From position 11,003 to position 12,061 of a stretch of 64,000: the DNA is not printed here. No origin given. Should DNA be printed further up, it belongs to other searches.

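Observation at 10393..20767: Ten-gene translationally coupled operon merging the archaeal DKFP shikimate route with aspartate-semialdehyde supply and trpF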

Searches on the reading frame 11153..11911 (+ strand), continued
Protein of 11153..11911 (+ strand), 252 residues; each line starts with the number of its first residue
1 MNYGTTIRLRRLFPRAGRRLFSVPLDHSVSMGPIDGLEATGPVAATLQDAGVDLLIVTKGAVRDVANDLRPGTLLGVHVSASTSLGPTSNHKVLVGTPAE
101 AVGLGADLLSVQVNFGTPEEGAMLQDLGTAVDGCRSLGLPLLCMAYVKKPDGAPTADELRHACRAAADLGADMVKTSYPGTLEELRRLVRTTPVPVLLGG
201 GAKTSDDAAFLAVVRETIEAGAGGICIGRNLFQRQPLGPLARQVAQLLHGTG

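Call 55: find_related_loci(query=A4, collection=metagenome_contigs, flank=10000)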
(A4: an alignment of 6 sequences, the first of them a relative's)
Query A4 (260 aa) in metagenome_contigs; peptide patterns used: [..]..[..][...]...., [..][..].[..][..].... (x = any residue, [..] = any of these).
600 stretches matched a pattern (row limit reached: there are more); 176 encode a relative of the query (tblastn E <= 1e-3); the best 80 are kept; 80 distinct loci.
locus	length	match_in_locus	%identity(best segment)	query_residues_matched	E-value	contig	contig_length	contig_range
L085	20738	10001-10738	58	1-246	1e-81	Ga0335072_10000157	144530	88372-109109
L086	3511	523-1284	58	1-255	1e-81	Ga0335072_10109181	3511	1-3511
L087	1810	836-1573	57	1-246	2e-84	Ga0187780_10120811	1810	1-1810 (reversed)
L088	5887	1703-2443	57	1-246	4e-80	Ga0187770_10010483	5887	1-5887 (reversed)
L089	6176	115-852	57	1-246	7e-80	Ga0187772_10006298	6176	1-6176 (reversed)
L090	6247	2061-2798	57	1-246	1e-79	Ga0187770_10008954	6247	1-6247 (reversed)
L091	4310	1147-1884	58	1-246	7e-78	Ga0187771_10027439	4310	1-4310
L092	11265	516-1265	55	1-250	5e-78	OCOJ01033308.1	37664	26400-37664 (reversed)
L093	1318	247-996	55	1-250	7e-82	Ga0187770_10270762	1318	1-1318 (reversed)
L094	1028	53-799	58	1-249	3e-83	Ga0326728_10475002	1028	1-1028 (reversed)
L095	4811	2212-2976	45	2-253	1e-63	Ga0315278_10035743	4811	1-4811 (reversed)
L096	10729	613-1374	43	1-251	5e-59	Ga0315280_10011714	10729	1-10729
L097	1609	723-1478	42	1-249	2e-60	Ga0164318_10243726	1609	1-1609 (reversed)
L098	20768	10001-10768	43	1-253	2e-57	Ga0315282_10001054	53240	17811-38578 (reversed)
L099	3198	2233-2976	42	3-251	2e-56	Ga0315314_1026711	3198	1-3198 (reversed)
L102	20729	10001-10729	43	3-246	2e-54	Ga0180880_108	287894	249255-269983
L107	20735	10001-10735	42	1-246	6e-54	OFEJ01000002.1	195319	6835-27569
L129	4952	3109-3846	41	2-248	5e-49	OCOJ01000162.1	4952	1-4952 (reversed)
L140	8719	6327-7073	40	2-251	3e-47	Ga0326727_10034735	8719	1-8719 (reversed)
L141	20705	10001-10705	43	14-246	5e-47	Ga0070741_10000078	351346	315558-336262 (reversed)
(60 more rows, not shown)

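Call 59: search_protein_families(library=ncbifam, proteins=[L102:7697-8944:+, L102:8928-9980:+, L102:6876-7439:+, L102:9977-10783:+, L129:691-2058:+, L129:2060-3091:+, L140:3925-5280:+, L140:5277-6314:+, L099:1129-2223:+, L102:17376-18386:+], max_evalue=1e-10)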
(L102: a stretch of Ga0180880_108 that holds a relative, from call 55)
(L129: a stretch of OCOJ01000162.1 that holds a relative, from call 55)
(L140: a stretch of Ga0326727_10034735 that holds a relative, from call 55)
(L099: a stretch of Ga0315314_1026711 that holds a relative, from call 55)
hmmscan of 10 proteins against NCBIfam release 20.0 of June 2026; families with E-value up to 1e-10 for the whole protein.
L102:7697-8944:+ (415 aa): 23 families
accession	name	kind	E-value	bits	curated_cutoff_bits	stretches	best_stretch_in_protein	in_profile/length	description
NF005159.0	PRK06635.2-3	equivalog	1.6e-113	379.8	379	1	5-402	3-405/406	aspartate kinase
TIGR00656.1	asp_kin_monofn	equivalog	1.2e-85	288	402.25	1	4-403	2-405/407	aspartate kinase, monofunctional class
TIGR00657.1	asp_kinases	subfamily_domain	1e-79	268.7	208.7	2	66-403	103-441/442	aspartate kinase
NF005160.0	PRK06635.2-4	equivalog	2.5e-76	257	657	1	6-401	3-391/392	aspartate kinase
NF004938.0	PRK06291.1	equivalog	2.6e-61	207.7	528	1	64-399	117-458/468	aspartate kinase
NF005154.0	PRK06635.1-2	equivalog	7.9e-56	190.1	376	1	5-399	3-399/407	aspartate kinase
NF005155.0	PRK06635.1-4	equivalog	8.8e-54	183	346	1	6-254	4-243/407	aspartate kinase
NF005656.0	PRK07431.1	equivalog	8e-53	179.9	657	1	6-253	4-244/587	aspartate kinase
NF006068.0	PRK08210.1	equivalog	1.4e-50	172.7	474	1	4-401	2-399/405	aspartate kinase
NF005153.0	PRK06635.1-1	equivalog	1.1e-46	159.7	585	1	5-257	3-247/421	aspartate kinase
NF005156.0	PRK06635.1-5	equivalog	1.4e-45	155.8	594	1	4-377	2-375/411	aspartate kinase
NF006959.0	PRK09436.1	equivalog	1.5e-45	155.6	726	1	64-251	114-295/819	bifunctional aspartate kinase/homoserine dehydrogenase I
NF006459.0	PRK08841.1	equivalog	1.7e-45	155.7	535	1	5-399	5-375/395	aspartate kinase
NF006570.0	PRK09084.1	equivalog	2.4e-45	155.5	455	1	64-372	107-418/452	lysine-sensitive aspartokinase 3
NF006234.1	PRK08373.1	subfamily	4.8e-44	150.9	237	1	55-265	85-287/338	aspartate kinase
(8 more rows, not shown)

L102:8928-9980:+ (350 aa): 7 families
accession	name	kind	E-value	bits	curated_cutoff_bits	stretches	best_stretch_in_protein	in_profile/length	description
NF006416.0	PRK08664.1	subfamily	3.9e-147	490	232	1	6-350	3-349/350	aspartate-semialdehyde dehydrogenase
TIGR00978.1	asd_EA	equivalog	7.9e-140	465.8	301.2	1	7-345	1-341/342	aspartate-semialdehyde dehydrogenase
NF011456.0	PRK14874.1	equivalog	2.4e-47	161.6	223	2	6-193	4-171/346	aspartate-semialdehyde dehydrogenase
TIGR01296.1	asd_B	equivalog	6.4e-39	134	324.2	1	8-193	1-167/339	aspartate-semialdehyde dehydrogenase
NF005229.0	PRK06728.1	equivalog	4.1e-30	104.8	628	1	8-189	7-168/347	aspartate-semialdehyde dehydrogenase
TIGR01850.1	argC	equivalog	2e-20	73.3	233.6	1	7-266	1-265/345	N-acetyl-gamma-glutamyl-phosphate reductase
NF005957.0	PRK08040.1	equivalog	1.4e-12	47.7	273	1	9-193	7-172/336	aspartate-semialdehyde dehydrogenase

L102:6876-7439:+ (187 aa): 9 families
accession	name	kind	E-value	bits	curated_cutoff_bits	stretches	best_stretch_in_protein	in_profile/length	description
TIGR03137.1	AhpC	equivalog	6.5e-82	273.8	272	1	4-187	4-187/187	alkyl hydroperoxide reductase subunit C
NF040737.1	peroxi_PrxU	equivalog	2e-69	233.8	270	1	1-187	35-225/233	thioredoxin-dependent peroxiredoxin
NF011576.0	PRK15000.1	subfamily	2.4e-38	131.9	301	1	1-185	1-190/200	peroxiredoxin C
NF009669.0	PRK13190.1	equivalog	4.9e-38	130.4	261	1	1-179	2-177/203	putative peroxiredoxin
NF009668.0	PRK13189.1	equivalog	1.6e-34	119.1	211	1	1-174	9-181/224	peroxiredoxin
NF009670.0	PRK13191.1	equivalog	1.9e-29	102.7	374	1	3-171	8-175/215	putative peroxiredoxin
NF010122.0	PRK13599.1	equivalog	4.7e-25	88.3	456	1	3-170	8-174/220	peroxiredoxin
NF053650.1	PerredPrxQDein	equivalog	3.3e-13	49.9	260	1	16-131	6-122/148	thioredoxin-dependent peroxiredoxin PrxQ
NF006960.0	PRK09437.1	equivalog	1.4e-11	44.5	140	1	3-131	5-132/156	thioredoxin-dependent thiol peroxidase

L102:9977-10783:+ (268 aa): 7 families
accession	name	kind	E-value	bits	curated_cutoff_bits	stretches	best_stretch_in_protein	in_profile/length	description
NF005556.0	PRK07226.1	subfamily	8e-114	379.5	241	1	8-265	4-265/267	2-amino-3,7-dideoxy-D-threo-hept-6-ulosonate synthase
TIGR01949.1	ADH_synth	equivalog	6e-106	353.8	299.45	1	9-262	2-255/255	2-amino-3,7-dideoxy-D-threo-hept-6-ulosonate synthase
NF041223.1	BagB_FevI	exception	4.6e-71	239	500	1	9-253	8-256/257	bagremycin/ferroverdin biosynthesis DhnA-type aldolase BagB/FevI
NF040816.1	Fbpase1_Arch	equivalog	8.8e-65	218.8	430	1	9-263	7-269/271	class I fructose-bisphosphate aldolase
NF006081.0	PRK08227.1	equivalog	1.9e-54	184.9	297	1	8-264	34-286/291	3-hydroxy-5-phosphonooxypentane-2,4-dione thiolase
NF005321.0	PRK06852.1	equivalog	1.2e-25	90.3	420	1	94-266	126-306/308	aldolase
NF006704.0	PRK09250.1-1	equivalog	1.7e-19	69.8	277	1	9-180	20-209/308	class I fructose-bisphosphate aldolase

L129:691-2058:+ (455 aa): 23 families
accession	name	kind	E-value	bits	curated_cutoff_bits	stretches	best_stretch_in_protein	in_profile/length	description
NF005159.0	PRK06635.2-3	equivalog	6e-112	374.6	379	1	51-451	4-405/406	aspartate kinase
TIGR00656.1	asp_kin_monofn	equivalog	7.3e-86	288.7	402.25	1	51-451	4-404/407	aspartate kinase, monofunctional class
NF005160.0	PRK06635.2-4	equivalog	3.3e-83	279.7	657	1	50-449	2-390/392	aspartate kinase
TIGR00657.1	asp_kinases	subfamily_domain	1.5e-81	274.8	208.7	2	102-450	94-439/442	aspartate kinase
NF005154.0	PRK06635.1-2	equivalog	6.3e-66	223.4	376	1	49-449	2-400/407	aspartate kinase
NF005155.0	PRK06635.1-4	equivalog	1.2e-61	208.9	346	1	51-447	4-397/407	aspartate kinase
NF004938.0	PRK06291.1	equivalog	2e-61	208.1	528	2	115-444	123-454/468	aspartate kinase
NF006068.0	PRK08210.1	equivalog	1e-57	196.2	474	1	51-450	4-399/405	aspartate kinase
NF005153.0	PRK06635.1-1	equivalog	1.4e-57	195.7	585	1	50-444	3-398/421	aspartate kinase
NF005656.0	PRK07431.1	equivalog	2.8e-55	188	657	1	51-449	4-407/587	aspartate kinase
NF005156.0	PRK06635.1-5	equivalog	4.8e-51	173.8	594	1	50-428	3-377/411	aspartate kinase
NF006459.0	PRK08841.1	equivalog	1.1e-49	169.6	535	1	51-299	6-244/395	aspartate kinase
NF006570.0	PRK09084.1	equivalog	1.4e-45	156.2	455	1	112-303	110-296/452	lysine-sensitive aspartokinase 3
NF006959.0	PRK09436.1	equivalog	1.6e-45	155.5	726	1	109-447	115-455/819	bifunctional aspartate kinase/homoserine dehydrogenase I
NF005158.0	PRK06635.2-2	equivalog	2e-44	152.1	717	1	51-444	4-391/401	aspartate kinase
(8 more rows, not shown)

L129:2060-3091:+ (343 aa): 7 families
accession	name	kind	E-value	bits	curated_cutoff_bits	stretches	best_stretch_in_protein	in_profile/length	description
NF006416.0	PRK08664.1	subfamily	1.3e-143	478.4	232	1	1-343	4-349/350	aspartate-semialdehyde dehydrogenase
TIGR00978.1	asd_EA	equivalog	1.3e-132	442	301.2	1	1-338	1-341/342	aspartate-semialdehyde dehydrogenase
NF011456.0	PRK14874.1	equivalog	4e-48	164.2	223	2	1-186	5-171/346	aspartate-semialdehyde dehydrogenase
TIGR01296.1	asd_B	equivalog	4.9e-43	147.5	324.2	2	3-186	2-167/339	aspartate-semialdehyde dehydrogenase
NF005229.0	PRK06728.1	equivalog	1.3e-33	116.3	628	2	3-183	8-169/347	aspartate-semialdehyde dehydrogenase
TIGR01850.1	argC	equivalog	1.2e-20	74.1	233.6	1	1-267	1-273/345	N-acetyl-gamma-glutamyl-phosphate reductase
NF005957.0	PRK08040.1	equivalog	3.3e-17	63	273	1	3-183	7-169/336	aspartate-semialdehyde dehydrogenase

L140:3925-5280:+ (451 aa): 23 families
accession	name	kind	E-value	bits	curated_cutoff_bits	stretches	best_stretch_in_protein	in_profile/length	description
NF005159.0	PRK06635.2-3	equivalog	3.8e-113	378.5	379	1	46-445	4-404/406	aspartate kinase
NF005160.0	PRK06635.2-4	equivalog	1.7e-87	293.8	657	1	46-444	3-390/392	aspartate kinase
TIGR00656.1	asp_kin_monofn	equivalog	6.4e-83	279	402.25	1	45-444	3-402/407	aspartate kinase, monofunctional class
TIGR00657.1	asp_kinases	subfamily_domain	5e-78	263.2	208.7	2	98-444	95-438/442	aspartate kinase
NF005154.0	PRK06635.1-2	equivalog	1.4e-62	212.3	376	1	45-443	3-399/407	aspartate kinase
NF004938.0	PRK06291.1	equivalog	2.5e-59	201.2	528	1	105-426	118-439/468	aspartate kinase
NF006068.0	PRK08210.1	equivalog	1.5e-57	195.6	474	1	45-444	3-398/405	aspartate kinase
NF005155.0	PRK06635.1-4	equivalog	6e-57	193.5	346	1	46-441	4-396/407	aspartate kinase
NF005153.0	PRK06635.1-1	equivalog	6.1e-52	177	585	1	46-437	4-394/421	aspartate kinase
NF005656.0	PRK07431.1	equivalog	2.4e-51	175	657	1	46-442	4-405/587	aspartate kinase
NF006570.0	PRK09084.1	equivalog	3.7e-47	161.4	455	1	103-416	106-418/452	lysine-sensitive aspartokinase 3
NF005156.0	PRK06635.1-5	equivalog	3.8e-47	160.9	594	1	45-436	3-388/411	aspartate kinase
NF006959.0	PRK09436.1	equivalog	5.4e-46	157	726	1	104-424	114-435/819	bifunctional aspartate kinase/homoserine dehydrogenase I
NF005158.0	PRK06635.2-2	equivalog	1e-44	153.1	717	1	46-436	4-388/401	aspartate kinase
NF006459.0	PRK08841.1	equivalog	1.8e-43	149.1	535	1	45-295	5-245/395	aspartate kinase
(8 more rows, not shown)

L140:5277-6314:+ (345 aa): 7 families
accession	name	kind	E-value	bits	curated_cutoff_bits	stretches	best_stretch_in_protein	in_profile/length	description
NF006416.0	PRK08664.1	subfamily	1.1e-141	472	232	1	1-343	4-349/350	aspartate-semialdehyde dehydrogenase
TIGR00978.1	asd_EA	equivalog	3e-128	427.7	301.2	1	1-338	1-341/342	aspartate-semialdehyde dehydrogenase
NF011456.0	PRK14874.1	equivalog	9.5e-45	153.1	223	2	1-186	5-171/346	aspartate-semialdehyde dehydrogenase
TIGR01296.1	asd_B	equivalog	3.4e-39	134.9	324.2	1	3-186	2-167/339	aspartate-semialdehyde dehydrogenase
NF005229.0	PRK06728.1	equivalog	7.4e-31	107.3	628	2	3-184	8-170/347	aspartate-semialdehyde dehydrogenase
TIGR01850.1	argC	equivalog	1.1e-17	64.3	233.6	1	1-270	1-276/345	N-acetyl-gamma-glutamyl-phosphate reductase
NF005957.0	PRK08040.1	equivalog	1.5e-14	54.3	273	1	3-203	7-209/336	aspartate-semialdehyde dehydrogenase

L099:1129-2223:+ (364 aa): 9 families
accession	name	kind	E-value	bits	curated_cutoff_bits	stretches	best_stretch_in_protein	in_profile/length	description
NF006416.0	PRK08664.1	subfamily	4.9e-121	404.2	232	1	2-360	2-349/350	aspartate-semialdehyde dehydrogenase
TIGR00978.1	asd_EA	equivalog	1.1e-111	373.2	301.2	1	4-355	1-341/342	aspartate-semialdehyde dehydrogenase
NF011456.0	PRK14874.1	equivalog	5e-47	160.6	223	2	2-192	3-166/346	aspartate-semialdehyde dehydrogenase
TIGR01296.1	asd_B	equivalog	3.2e-42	144.8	324.2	2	71-192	48-162/339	aspartate-semialdehyde dehydrogenase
NF005229.0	PRK06728.1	equivalog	1.6e-29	102.9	628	1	231-360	232-347/347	aspartate-semialdehyde dehydrogenase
NF005957.0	PRK08040.1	equivalog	5.7e-19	68.7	273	0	72-191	54-166/336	aspartate-semialdehyde dehydrogenase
NF004224.0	PRK05671.1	equivalog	4e-14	52.8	284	0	233-357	226-334/336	aspartate-semialdehyde dehydrogenase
TIGR01850.1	argC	equivalog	2.8e-12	46.5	233.6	0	4-106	1-89/345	N-acetyl-gamma-glutamyl-phosphate reductase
NF005144.0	PRK06598.1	subfamily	3.4e-11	42.9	198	0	73-191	53-169/369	aspartate-semialdehyde dehydrogenase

L102:17376-18386:+ (336 aa): 3 families
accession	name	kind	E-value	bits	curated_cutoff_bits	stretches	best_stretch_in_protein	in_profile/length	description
TIGR03132.1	malonate_mdcB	equivalog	6.5e-17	61.9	282.35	1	24-328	1-268/272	triphosphoribosyl-dephospho-CoA synthase MdcB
NF002315.0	PRK01237.1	equivalog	6e-16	58.6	280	1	20-327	10-277/291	triphosphoribosyl-dephospho-CoA synthase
TIGR03125.1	citrate_citG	equivalog_domain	4.2e-13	49.4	272.3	0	220-325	167-269/275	triphosphoribosyl-dephospho-CoA synthase CitG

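Call 61: list_cluster_members(proteins=[L102:8928-9980:+, L102:9977-10783:+, L102:15553-16653:+, L107:8931-9995:+, L107:16051-17145:+, L107:10782-11780:+, L141:15368-16456:+, L141:19086-20123:+, L129:2060-3091:+, L140:5277-6314:+])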
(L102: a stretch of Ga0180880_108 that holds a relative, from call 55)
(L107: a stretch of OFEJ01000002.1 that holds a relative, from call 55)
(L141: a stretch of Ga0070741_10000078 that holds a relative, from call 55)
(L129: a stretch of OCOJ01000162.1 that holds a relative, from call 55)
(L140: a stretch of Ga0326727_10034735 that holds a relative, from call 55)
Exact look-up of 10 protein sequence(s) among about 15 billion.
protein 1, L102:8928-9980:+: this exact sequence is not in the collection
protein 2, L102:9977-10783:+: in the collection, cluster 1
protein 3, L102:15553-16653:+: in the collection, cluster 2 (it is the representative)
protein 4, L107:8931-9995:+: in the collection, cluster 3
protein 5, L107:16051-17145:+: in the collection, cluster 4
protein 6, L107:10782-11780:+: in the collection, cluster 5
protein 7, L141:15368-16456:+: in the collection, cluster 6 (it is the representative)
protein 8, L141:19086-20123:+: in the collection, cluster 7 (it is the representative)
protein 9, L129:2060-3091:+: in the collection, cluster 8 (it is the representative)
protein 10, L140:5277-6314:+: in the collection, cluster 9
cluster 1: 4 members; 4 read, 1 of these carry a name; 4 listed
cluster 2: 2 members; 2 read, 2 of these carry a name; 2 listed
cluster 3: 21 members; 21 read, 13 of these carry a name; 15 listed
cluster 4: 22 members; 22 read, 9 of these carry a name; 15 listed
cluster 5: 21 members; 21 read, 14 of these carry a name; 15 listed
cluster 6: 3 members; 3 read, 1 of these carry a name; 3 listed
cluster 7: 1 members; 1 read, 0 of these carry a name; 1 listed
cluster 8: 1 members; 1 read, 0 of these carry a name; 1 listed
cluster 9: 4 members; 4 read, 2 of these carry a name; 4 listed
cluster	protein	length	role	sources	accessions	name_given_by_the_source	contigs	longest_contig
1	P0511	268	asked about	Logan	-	-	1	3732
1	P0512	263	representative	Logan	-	-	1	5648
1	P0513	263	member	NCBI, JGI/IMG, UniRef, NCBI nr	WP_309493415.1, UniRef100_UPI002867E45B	2-amino-3,7-dideoxy-D-threo-hept-6-ulosonate synthase [Candidatus Hecatella orcuttiae] | fructose-bisphosphate aldolase/2-amino-3,7-dideoxy-D-threo-hept-6-ulosonate synthase | 2-amino-3,7-dideoxy-D-threo-hept-6-ulosonate synthase n=1 Tax=Candidatus Hecatella ...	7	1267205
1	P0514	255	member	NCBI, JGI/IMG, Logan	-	-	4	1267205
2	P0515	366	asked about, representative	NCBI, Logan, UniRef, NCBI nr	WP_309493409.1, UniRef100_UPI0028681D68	chorismate synthase [Candidatus Hecatella orcuttiae] | chorismate synthase n=1 Tax=Candidatus Hecatella orcuttiae TaxID=1935119 ...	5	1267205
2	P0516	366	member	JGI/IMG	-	chorismate synthase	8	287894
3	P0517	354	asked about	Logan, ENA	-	-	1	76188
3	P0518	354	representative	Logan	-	-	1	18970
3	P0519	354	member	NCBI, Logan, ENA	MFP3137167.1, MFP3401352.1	MAG: aspartate-semialdehyde dehydrogenase [Nitrososphaeria archaeon]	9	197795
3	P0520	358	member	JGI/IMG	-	aspartate-semialdehyde dehydrogenase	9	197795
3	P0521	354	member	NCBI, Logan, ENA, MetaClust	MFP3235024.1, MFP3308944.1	MAG: aspartate-semialdehyde dehydrogenase [Nitrososphaeria archaeon] | \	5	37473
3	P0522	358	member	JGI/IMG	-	aspartate-semialdehyde dehydrogenase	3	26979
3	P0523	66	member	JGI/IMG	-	Aspartate-semialdehyde dehydrogenase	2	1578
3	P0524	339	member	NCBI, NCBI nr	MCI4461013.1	MAG: aspartate-semialdehyde dehydrogenase [Thaumarchaeota archaeon] | aspartate-semialdehyde dehydrogenase [Nitrososphaerota archaeon]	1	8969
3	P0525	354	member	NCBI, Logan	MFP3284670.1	MAG: aspartate-semialdehyde dehydrogenase [Nitrososphaeria archaeon]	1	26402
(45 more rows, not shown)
